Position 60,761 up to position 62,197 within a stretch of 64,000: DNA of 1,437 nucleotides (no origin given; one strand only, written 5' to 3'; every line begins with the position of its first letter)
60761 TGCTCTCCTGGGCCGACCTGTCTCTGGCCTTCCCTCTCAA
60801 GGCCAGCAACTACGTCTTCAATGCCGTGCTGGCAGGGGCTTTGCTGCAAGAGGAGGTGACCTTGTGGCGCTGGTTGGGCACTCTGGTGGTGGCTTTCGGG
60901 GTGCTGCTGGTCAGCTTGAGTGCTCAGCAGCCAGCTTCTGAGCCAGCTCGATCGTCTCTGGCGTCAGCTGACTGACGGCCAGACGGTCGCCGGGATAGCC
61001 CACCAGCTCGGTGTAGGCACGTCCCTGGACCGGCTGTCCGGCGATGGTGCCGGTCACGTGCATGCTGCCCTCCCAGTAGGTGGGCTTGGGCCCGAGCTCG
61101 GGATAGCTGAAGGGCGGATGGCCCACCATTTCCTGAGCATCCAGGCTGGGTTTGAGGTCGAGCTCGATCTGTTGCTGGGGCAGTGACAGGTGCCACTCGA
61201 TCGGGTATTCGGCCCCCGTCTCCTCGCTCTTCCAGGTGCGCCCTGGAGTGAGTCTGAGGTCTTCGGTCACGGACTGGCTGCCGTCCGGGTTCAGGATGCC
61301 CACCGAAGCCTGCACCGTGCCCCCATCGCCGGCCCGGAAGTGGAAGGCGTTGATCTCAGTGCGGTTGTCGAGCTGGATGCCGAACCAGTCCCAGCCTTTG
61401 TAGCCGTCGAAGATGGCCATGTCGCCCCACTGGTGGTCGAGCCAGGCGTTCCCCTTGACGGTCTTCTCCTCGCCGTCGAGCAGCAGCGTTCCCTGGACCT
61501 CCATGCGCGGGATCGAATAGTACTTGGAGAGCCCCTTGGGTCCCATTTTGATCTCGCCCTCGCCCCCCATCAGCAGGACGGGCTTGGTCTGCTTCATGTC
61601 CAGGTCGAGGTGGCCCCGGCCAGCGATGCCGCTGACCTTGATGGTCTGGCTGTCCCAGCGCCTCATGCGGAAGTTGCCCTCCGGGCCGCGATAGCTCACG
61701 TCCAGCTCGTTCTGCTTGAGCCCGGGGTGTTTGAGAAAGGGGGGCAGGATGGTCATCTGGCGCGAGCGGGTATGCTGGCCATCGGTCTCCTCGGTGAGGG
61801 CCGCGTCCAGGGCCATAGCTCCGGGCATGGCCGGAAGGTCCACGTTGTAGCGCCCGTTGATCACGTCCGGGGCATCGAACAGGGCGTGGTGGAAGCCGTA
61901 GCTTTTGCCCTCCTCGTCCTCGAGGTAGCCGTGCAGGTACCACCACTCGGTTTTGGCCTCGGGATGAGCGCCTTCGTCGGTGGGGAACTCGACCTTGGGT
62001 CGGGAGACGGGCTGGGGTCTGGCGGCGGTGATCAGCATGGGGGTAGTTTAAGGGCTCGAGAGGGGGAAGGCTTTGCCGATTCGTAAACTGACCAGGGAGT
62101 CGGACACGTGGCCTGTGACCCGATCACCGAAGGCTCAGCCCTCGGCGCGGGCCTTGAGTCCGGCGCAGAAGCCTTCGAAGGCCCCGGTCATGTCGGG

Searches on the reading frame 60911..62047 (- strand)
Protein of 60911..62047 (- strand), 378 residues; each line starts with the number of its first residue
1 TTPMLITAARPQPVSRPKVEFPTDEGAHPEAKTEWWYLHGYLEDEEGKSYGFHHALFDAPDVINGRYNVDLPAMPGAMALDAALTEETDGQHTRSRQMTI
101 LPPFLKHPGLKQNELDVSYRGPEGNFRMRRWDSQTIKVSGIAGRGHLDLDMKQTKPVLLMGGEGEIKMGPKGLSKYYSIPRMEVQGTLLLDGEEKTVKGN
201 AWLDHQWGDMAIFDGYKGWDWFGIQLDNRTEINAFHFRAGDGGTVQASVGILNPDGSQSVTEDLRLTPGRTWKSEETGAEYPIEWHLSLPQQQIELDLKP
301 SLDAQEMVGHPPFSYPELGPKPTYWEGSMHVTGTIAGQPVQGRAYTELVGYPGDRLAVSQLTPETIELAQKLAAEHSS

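Call 34: search_protein_families(library=pfam, proteins=[window:60911-62047:-], max_evalue=0.0001)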
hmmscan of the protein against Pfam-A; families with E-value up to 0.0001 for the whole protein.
window:60911-62047:- (378 aa): 2 families
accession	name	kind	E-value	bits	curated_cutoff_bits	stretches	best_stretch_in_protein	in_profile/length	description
PF17186.10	Lipocalin_9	-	3.2e-32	111.9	26.2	1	216-351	5-131/131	Lipocalin-like domain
PF07143.17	CrtC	-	8.2e-30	105.1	22.5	1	33-208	1-167/168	CrtC N-terminal lipocalin domain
